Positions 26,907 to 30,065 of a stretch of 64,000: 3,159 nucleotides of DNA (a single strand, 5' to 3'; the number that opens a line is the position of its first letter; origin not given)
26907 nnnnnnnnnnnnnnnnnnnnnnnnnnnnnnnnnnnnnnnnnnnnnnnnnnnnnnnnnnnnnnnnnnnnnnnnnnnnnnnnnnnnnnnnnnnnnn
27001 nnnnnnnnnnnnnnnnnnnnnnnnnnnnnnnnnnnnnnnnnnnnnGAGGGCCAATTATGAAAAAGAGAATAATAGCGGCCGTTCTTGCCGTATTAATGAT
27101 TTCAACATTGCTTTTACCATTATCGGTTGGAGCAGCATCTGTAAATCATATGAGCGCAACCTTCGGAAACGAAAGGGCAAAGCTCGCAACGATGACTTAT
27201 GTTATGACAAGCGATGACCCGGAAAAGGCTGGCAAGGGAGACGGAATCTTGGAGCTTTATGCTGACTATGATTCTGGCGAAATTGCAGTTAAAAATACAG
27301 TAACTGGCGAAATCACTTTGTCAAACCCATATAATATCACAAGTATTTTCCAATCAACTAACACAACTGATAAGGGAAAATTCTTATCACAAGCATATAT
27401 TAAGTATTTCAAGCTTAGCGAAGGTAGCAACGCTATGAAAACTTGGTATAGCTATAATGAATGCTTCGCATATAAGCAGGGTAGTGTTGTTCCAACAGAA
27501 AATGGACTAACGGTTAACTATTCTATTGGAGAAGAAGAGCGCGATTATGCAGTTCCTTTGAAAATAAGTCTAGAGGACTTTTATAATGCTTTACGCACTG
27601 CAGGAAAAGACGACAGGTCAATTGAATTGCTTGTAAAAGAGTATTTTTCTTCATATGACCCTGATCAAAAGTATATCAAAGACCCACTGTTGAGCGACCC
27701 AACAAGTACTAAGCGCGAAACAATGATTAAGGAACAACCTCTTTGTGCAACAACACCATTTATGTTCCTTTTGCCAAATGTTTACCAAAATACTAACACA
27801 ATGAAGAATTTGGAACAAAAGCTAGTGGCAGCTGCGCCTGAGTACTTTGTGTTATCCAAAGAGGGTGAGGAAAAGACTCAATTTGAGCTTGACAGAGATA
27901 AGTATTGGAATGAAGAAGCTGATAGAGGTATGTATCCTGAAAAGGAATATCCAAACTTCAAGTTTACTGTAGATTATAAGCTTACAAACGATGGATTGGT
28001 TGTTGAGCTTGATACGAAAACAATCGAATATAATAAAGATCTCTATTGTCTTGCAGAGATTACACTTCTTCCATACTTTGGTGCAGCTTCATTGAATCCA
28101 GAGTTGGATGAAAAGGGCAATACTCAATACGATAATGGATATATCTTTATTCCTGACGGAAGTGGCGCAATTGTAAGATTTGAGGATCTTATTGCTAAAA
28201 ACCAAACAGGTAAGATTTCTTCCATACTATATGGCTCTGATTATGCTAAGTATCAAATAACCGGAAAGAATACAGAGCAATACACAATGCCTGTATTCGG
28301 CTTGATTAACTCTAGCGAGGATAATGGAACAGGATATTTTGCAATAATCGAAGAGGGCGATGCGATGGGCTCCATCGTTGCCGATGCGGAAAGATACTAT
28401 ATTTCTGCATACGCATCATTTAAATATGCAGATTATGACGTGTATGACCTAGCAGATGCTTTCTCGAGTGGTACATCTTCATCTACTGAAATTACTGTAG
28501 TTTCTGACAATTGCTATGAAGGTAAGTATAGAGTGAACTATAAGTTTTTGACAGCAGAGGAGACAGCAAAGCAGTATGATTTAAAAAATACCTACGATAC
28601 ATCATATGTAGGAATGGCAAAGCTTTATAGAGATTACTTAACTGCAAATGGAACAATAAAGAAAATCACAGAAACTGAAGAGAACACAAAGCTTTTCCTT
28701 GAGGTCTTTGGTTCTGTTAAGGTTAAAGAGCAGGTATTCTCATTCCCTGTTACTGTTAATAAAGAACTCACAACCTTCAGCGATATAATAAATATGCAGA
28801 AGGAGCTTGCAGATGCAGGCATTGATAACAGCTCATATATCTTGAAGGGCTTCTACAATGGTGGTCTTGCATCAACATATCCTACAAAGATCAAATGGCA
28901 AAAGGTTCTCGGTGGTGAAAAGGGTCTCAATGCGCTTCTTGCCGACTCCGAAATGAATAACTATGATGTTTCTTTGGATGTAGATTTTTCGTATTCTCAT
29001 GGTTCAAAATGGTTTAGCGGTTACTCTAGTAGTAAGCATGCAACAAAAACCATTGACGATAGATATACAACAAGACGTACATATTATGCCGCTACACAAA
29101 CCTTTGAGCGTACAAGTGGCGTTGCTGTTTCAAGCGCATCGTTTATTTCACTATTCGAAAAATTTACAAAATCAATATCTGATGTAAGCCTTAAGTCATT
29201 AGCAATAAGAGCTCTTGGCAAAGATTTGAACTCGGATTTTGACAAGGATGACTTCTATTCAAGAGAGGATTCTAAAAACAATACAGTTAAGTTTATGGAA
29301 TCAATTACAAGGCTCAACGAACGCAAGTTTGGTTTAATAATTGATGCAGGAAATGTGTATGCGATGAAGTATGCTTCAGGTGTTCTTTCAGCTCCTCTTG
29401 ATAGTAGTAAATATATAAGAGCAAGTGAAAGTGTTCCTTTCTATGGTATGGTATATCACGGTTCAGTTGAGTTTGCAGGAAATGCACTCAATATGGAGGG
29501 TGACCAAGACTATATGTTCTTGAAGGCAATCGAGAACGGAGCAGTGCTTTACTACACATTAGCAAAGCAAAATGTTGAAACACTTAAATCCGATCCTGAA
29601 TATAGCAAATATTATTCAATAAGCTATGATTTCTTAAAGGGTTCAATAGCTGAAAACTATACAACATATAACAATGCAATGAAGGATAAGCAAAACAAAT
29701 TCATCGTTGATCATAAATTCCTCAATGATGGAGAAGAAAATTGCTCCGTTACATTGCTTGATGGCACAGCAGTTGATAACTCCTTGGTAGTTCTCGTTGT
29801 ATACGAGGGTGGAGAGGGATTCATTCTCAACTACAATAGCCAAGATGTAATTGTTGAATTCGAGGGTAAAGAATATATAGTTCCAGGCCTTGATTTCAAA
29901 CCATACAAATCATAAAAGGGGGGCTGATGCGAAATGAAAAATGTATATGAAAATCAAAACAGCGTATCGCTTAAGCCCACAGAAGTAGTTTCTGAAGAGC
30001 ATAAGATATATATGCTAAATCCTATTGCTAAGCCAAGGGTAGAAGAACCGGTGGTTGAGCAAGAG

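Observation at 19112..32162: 13-kb operon joins two sugar-type ABC permease pairs to three large uncharacterised extracytoplasmic proteins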

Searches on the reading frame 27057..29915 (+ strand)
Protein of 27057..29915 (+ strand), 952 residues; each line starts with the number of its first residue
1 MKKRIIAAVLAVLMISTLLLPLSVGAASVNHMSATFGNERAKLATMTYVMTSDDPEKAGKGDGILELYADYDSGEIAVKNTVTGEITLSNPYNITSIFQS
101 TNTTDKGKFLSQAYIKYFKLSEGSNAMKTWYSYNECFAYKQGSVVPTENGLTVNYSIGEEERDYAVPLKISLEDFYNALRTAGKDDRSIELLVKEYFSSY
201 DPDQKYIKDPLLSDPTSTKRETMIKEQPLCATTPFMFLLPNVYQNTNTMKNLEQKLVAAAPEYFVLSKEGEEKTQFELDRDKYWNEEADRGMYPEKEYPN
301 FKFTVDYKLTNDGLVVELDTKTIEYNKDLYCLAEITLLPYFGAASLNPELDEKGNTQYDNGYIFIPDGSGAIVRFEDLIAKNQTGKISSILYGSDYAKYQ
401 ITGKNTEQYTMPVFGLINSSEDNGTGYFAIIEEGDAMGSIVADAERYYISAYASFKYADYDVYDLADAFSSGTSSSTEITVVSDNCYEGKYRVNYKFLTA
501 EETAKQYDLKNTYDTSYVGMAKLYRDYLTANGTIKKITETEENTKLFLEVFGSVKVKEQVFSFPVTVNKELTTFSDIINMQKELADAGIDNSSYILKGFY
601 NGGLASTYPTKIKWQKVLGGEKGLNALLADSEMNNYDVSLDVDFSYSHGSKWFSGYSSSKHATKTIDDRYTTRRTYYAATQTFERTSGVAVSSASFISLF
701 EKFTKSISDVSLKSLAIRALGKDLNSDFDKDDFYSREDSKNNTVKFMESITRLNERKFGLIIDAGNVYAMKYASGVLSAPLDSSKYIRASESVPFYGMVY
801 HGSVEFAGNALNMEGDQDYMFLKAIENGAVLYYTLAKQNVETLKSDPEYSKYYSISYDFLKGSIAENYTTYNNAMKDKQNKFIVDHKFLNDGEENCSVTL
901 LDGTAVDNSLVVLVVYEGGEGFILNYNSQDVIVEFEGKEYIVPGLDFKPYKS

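Call 3: search_protein_families(library=pfam, proteins=[window:27057-29915:+], max_evalue=0.01)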
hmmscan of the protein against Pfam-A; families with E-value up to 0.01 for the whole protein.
window:27057-29915:+ (952 aa): 1 family
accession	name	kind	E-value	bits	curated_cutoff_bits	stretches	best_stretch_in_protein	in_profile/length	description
PF18952.6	DUF5696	-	1e-132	444.2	25.6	1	291-934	10-603/612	Family of unknown function (DUF5696)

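Call 6: search_protein_families(library=ncbifam, proteins=[window:27057-29915:+], max_evalue=0.01)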
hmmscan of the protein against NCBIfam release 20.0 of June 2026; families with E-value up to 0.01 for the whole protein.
window:27057-29915:+ (952 aa): 0 families

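Call 10: search_solved_structures(query=window:27057-29915:+, max_evalue=1, show_alignments=2)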
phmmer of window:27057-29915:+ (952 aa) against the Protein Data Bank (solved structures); distinct sequences matched with E-value up to 1: 0.

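Call 13: find_homologous_proteins(query=window:27057-29915:+, max_evalue=0.00001)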
Query window:27057-29915:+ (952 aa): 606 proteins with E <= 0.00001 among 8000 candidates; the best 120 are listed.
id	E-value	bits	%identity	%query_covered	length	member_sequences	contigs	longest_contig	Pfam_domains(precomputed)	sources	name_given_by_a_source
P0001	0.0e+0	2120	100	100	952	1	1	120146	PF18952.7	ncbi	-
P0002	0.0e+0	1546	73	100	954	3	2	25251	PF18952.7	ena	-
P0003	0.0e+0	1492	70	100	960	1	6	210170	PF18952.7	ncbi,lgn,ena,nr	ncbi:MAG: hypothetical protein IJ437_03960 [Clostridia bacterium]|nr:hypothetical protein [Clostridi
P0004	0.0e+0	1488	69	100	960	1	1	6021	PF18952.7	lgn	-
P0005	0.0e+0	1425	68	100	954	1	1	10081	PF18952.7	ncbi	-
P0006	0.0e+0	1407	67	100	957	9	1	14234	PF18952.7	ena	-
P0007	0.0e+0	1380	65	100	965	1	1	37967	PF18952.7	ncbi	-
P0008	0.0e+0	1378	65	100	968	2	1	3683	PF18952.7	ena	-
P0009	0.0e+0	1374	66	100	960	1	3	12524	PF18952.7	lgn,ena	-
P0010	0.0e+0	1351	64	100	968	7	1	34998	PF18952.7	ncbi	-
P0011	0.0e+0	1248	60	100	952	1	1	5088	PF18952.7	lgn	-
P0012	0.0e+0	1244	60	100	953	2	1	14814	PF18952.7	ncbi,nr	ncbi:MAG: hypothetical protein IJC80_02525 [Clostridia bacterium]|nr:hypothetical protein [Clostridi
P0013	0.0e+0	1242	60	100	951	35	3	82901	PF18952.7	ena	-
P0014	0.0e+0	1240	60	98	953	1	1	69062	PF18952.7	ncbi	-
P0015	0.0e+0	1231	59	100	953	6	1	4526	PF18952.7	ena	-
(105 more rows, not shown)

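Call 15: find_related_loci(query=window:27057-29915:+, collection=viral_contigs, flank=2000)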
Query window:27057-29915:+ (952 aa) in viral_contigs; peptide patterns used: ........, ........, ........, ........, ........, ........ (x = any residue, [..] = any of these).
No stretch of DNA in the collection matches any of the patterns.

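Call 17: find_related_loci(query=A1, collection=genome_contigs, flank=10000)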
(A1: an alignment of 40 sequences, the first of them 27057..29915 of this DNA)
Query A1 (952 aa) in genome_contigs; peptide patterns used: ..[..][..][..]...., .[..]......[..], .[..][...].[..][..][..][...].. (x = any residue, [..] = any of these).
599 stretches matched a pattern (row limit reached: there are more); 545 encode a relative of the query (tblastn E <= 1e-3); the best 80 are kept; 80 distinct loci.
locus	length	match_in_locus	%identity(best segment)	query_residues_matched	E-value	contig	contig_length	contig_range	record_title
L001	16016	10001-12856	70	1-950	0e+0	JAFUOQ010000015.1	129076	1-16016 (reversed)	MAG: Clostridia bacterium isolate RGIG4685 Roe_deer_Rectum-5__c2240, whole genome shotgun sequence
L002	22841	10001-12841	67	1-950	0e+0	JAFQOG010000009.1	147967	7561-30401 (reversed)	MAG: Clostridia bacterium isolate RGIG2000 Goat_Colon-1__c124858, whole genome shotgun sequence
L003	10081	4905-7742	68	1-950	0e+0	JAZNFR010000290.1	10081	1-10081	MAG: Eubacteriales bacterium isolate T1900044713_TS20190179.MAGScoT_cleanbin_000060 SGB_1842_k141_216587, whole genome s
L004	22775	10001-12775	60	1-933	0e+0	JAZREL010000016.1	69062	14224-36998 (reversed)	MAG: Eubacteriales bacterium isolate T1900045500_YK20190194.MAGScoT_cleanbin_000025 SGB_7488_k141_1150712, whole genome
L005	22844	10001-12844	56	1-939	0e+0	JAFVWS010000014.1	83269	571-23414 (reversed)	MAG: Clostridia bacterium isolate RGIG5464 Sheep_Colon-5__c143294, whole genome shotgun sequence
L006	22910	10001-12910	54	1-936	0e+0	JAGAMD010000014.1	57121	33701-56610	MAG: Clostridia bacterium isolate RGIG8568 Water_deer_Cecum-3__c344594, whole genome shotgun sequence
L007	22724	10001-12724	48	1-952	0e+0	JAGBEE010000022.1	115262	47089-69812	MAG: Clostridia bacterium isolate RGIG9037 Water_deer_Rectum-4__c3015, whole genome shotgun sequence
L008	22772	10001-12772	60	1-933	0e+0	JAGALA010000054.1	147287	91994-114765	MAG: Clostridia bacterium isolate RGIG8539 Water_deer_Cecum-2__c524980, whole genome shotgun sequence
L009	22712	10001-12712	46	1-950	0e+0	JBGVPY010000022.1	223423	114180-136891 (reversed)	MAG: Eubacteriales bacterium isolate fecal_MAG_177 fecal_MAG_177_contig_0022, whole genome shotgun sequence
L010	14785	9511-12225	47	1-950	0e+0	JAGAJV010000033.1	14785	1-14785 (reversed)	MAG: Clostridia bacterium isolate RGIG8508 Water_deer_Cecum-2__c67841, whole genome shotgun sequence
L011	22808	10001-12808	47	1-939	0e+0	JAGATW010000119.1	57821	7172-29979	MAG: Clostridia bacterium isolate RGIG8769 Water_deer_Colon.Co__c1378129, whole genome shotgun sequence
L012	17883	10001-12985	44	1-948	0e+0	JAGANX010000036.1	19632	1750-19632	MAG: Clostridia bacterium isolate RGIG8614 Water_deer_Cecum.Co__c698025, whole genome shotgun sequence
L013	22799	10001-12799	42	1-933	0e+0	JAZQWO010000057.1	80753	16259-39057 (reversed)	MAG: Eubacteriales bacterium isolate T1900045166_TC20190160.MAGScoT_cleanbin_000001 SGB_5137_k141_445920, whole genome s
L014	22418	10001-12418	55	1-950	0e+0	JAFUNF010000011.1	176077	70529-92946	MAG: Clostridia bacterium isolate RGIG4648 Roe_deer_Rectum-4__c1669, whole genome shotgun sequence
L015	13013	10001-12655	42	24-942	0e+0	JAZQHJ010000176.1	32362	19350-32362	MAG: Eubacteriales bacterium isolate T1900044627_TS20190093.MAGScoT_cleanbin_000083 SGB_965_k141_640929, whole genome sh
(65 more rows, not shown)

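Call 29: predict_structure(alignment_id=A1)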
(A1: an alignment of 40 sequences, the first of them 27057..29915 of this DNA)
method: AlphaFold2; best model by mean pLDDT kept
length: 952 residues; sequences in the alignment: 40
mean_pLDDT: 87.9   pTM: 0.86
mean pLDDT of the five models: 87.9, 87.1, 85.7, 84.8, 84.6
residues with pLDDT >= 90: 580; 70-90: 296; 50-70: 45; < 50: 31
segments of 3 or more residues with pLDDT < 50: 1-26, 469-473
pLDDT, mean of each block of 10 residues (from residue 1): 46 39 47 88 95 86 93 94 93 86 88 96 92 91 94 92 87 95 92 93 89 85 89 92 85 92 88 91 84 81 97 96 94 96 82 73 92 90 87 85 75 94 86 95 91 95 63 60 90 96 90 94 97 92 95 87 86 97 95 96 87 93 96 95 84 77 89 75 73 93 90 92 90 92 93 79 90 93 81 94 94 89 96 94 81 89 96 95 94 85 86 94 94 90 94 82
secondary structure, 60 per line:
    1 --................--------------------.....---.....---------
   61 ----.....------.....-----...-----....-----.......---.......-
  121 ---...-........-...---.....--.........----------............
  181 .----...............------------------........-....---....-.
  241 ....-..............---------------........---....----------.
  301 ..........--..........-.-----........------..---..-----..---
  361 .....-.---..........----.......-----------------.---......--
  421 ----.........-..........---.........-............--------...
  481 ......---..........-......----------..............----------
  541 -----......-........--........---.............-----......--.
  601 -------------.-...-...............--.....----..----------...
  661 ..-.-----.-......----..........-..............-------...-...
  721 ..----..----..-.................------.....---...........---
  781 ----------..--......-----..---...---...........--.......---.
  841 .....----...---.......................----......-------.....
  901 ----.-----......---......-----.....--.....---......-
elements in order (helices of 4 or more, strands of 3 or more residues): H3-18 H39-43 E47-51 E65-69 E76-80 E86-88 H94-97 H103-109 E113-119 E128-131 H132-135 E143-147 E150-158 E169-171 H172-181 H186-196 E197-200 H219-226 H228-231 E235-238 H240-244 H246-259 H275-282 H286-289 E300-310 E313-319 E330-337 E361-365 E371-374 H375-380 E385-391 E413-418 E425-433 E438-444 E448-456 E458-464 H465-469 E478-486 E490-499 H501-506 H517-530 E546-551 E553-560 E563-570 H574-586 E592-597 H620-634 E637-641 H658-661 E672-677 E682-691 H693-706 E714-716 H718-722 H736-752 E759-763 H767-772 E773-777 H795-800 H817-827 E830-836 H840-845 H857-878 E883-888 E896-900 E911-916 E920-925 E931-935 E938-942 E946-951

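Call 51: search_solved_structures(query=A1, max_evalue=10, show_alignments=3)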
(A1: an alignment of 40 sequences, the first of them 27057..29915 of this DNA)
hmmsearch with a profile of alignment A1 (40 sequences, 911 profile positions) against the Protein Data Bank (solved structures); distinct sequences matched with E-value up to 10: 6.
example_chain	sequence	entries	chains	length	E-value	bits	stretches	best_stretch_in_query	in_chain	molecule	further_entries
5wzn_A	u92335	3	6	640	0.011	17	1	523-591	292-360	Alpha-N-acetylgalactosaminidase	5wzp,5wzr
5wzq_A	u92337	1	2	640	0.012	16.9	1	523-591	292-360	Alpha-N-acetylgalactosaminidase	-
6i9q_A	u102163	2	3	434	2.1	9.5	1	573-609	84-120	4F2 cell-surface antigen heavy chain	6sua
7df1_A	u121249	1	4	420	2.9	9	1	573-611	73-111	4F2 cell-surface antigen heavy chain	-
2dh2_A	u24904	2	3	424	2.9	9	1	573-611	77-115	4F2 cell-surface antigen heavy chain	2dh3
6s8v_B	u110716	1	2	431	3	8.9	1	573-611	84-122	4F2 cell-surface antigen heavy chain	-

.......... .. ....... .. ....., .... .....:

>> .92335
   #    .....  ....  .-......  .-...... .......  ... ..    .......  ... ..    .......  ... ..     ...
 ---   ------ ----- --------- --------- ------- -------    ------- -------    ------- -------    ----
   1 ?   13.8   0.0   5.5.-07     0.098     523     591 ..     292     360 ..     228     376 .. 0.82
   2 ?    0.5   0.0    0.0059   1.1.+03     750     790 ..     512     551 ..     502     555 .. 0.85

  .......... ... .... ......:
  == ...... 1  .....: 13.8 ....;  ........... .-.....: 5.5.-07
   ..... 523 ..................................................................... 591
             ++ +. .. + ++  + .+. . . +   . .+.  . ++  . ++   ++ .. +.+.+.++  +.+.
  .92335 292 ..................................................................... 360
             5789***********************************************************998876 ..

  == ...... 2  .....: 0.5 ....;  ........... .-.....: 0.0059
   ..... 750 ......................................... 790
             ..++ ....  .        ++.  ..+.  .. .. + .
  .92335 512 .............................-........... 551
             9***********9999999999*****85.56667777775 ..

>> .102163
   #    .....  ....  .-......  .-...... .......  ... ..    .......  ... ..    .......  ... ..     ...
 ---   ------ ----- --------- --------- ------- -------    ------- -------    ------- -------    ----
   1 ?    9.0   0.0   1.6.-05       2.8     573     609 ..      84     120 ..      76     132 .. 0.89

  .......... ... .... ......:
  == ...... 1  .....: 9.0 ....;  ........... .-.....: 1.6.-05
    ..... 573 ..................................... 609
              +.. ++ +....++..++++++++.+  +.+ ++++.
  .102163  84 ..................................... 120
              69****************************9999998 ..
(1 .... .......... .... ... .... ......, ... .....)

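Call 56: search_protein_families(library=pfam, alignment_id=A1, max_evalue=10)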
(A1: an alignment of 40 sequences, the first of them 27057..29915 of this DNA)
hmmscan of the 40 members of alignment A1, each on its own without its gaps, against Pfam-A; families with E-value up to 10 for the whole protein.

A. member 1, window:27057-29915:+ (952 aa): 2 families
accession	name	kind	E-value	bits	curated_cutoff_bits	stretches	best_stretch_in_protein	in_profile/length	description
PF18952.6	DUF5696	-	1e-132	444.2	25.6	1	291-934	10-603/612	Family of unknown function (DUF5696)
PF11114.13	Minor_capsid_2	-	0.088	13.3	27.7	1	364-411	37-78/113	Minor capsid protein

B. families by the number of members that match (of 40 scanned): 41 families (the first 25 are shown)
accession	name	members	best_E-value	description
PF18952.6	DUF5696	40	8.5e-156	Family of unknown function (DUF5696)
PF08533.16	Glyco_hydro_42C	4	0.021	Beta-galactosidase C-terminal domain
PF23379.1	DUF7096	2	0.017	Domain of unknown function (DUF7096)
PF12731.12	Mating_N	2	0.028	Mating-type protein beta 1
PF17425.8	Arylsulfotran_N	2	0.11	Arylsulfotransferase Ig-like domain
PF15460.11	SAS4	2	0.18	Something about silencing, SAS, complex subunit 4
PF24635.1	DUF7632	2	0.38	Domain of unknown function (DUF7632)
PF09987.14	DUF2226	1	0.00043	Uncharacterized protein conserved in archaea (DUF2226)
PF19773.5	DUF6259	1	0.026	Domain of unknown function (DUF6259)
PF07661.19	MORN_2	1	0.029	MORN repeat variant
PF17423.7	SwrA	1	0.029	Swarming motility protein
PF10597.14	U5_2-snRNA_bdg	1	0.035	U5-snRNA binding site 2 of PrP8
PF01297.22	ZnuA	1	0.038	Zinc-uptake complex component A periplasmic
PF15136.11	UPF0449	1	0.045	Uncharacterised protein family UPF0449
PF17427.7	Phi29_Phage_SSB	1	0.051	Phage Single-stranded DNA-binding protein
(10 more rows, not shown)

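Call 60: search_dna_similar(query=window:27057-29915:+, collection=plasmids, mode=protein, max_evalue=0.001)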
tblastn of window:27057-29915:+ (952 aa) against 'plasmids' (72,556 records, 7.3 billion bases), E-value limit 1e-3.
Records with a match: 2; places in all: 2; records where one place covers at least 80% of the query: 1.
Best place of each record, by identity: <60% 2.
By first word of the organism name: Butyrivibrio 1; Paenibacillus 1.
By predicted mobility (MOB-suite, as given by PLSDB): non-mobilizable 2.
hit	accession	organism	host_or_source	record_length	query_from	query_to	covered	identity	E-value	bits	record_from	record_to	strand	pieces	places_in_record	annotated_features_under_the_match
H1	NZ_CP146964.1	Butyrivibrio fibrisolvens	Bovinae,Bovine rumen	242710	3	906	95%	26.4%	8e-54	213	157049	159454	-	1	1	DUF5696 domain-containing protein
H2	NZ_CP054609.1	Paenibacillus cellulosilyticus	cell culture,soil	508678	286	930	68%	23.0%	9e-22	110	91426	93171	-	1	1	DUF5696 domain-containing protein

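Call 61: get_annotated_region(hit=H1, flank=12000)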
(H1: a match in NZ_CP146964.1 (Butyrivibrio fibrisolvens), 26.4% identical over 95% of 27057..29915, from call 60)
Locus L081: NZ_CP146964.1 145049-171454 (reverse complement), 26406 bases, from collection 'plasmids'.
description: Butyrivibrio fibrisolvens strain D1 plasmid pNP243, complete sequence
organism: Butyrivibrio fibrisolvens (NCBI taxid 831)
taxonomy: Bacteria; Bacillota; Clostridia; Lachnospirales; Lachnospiraceae; Butyrivibrio; Butyrivibrio fibrisolvens
host: -; source: Bovinae,Bovine rumen; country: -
typing (MOB-suite, as given by PLSDB): non-mobilizable
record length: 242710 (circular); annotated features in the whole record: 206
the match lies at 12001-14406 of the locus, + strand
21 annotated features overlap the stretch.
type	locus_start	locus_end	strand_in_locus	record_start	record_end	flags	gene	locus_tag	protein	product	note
CDS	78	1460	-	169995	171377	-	-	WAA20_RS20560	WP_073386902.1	response regulator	GO:0000160 - phosphorelay signal transduction system [Evidence IEA]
CDS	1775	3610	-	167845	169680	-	-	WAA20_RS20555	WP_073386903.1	histidine kinase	GO:0000160 - phosphorelay signal transduction system [Evidence IEA]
CDS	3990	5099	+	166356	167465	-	-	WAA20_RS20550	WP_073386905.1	glycoside hydrolase family 43 protein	-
CDS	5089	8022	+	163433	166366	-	-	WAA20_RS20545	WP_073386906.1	extracellular solute-binding protein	-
CDS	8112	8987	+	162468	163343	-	-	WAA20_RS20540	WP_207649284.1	sugar ABC transporter permease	-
CDS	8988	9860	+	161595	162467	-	-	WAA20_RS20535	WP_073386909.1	carbohydrate ABC transporter permease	GO:0008643 - carbohydrate transport [Evidence IEA]; GO:0055085 - transmembrane transport [Evidence IEA]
CDS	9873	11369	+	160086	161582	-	-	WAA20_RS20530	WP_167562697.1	NHL repeat-containing protein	-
CDS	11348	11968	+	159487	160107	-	-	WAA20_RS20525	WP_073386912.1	YIP1 family protein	-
CDS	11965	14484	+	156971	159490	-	-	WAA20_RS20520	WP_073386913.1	DUF5696 domain-containing protein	-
CDS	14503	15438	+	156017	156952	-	-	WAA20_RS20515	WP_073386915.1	sugar ABC transporter permease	-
CDS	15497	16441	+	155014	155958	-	-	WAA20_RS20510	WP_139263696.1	carbohydrate ABC transporter permease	GO:0008643 - carbohydrate transport [Evidence IEA]; GO:0055085 - transmembrane transport [Evidence IEA]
CDS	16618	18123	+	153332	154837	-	-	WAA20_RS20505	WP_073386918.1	extracellular solute-binding protein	-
CDS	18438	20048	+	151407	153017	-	-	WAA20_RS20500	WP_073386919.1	extracellular solute-binding protein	-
CDS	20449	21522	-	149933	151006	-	-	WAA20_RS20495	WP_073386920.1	J domain-containing protein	-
CDS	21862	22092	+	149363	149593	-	-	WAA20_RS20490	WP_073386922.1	hypothetical protein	-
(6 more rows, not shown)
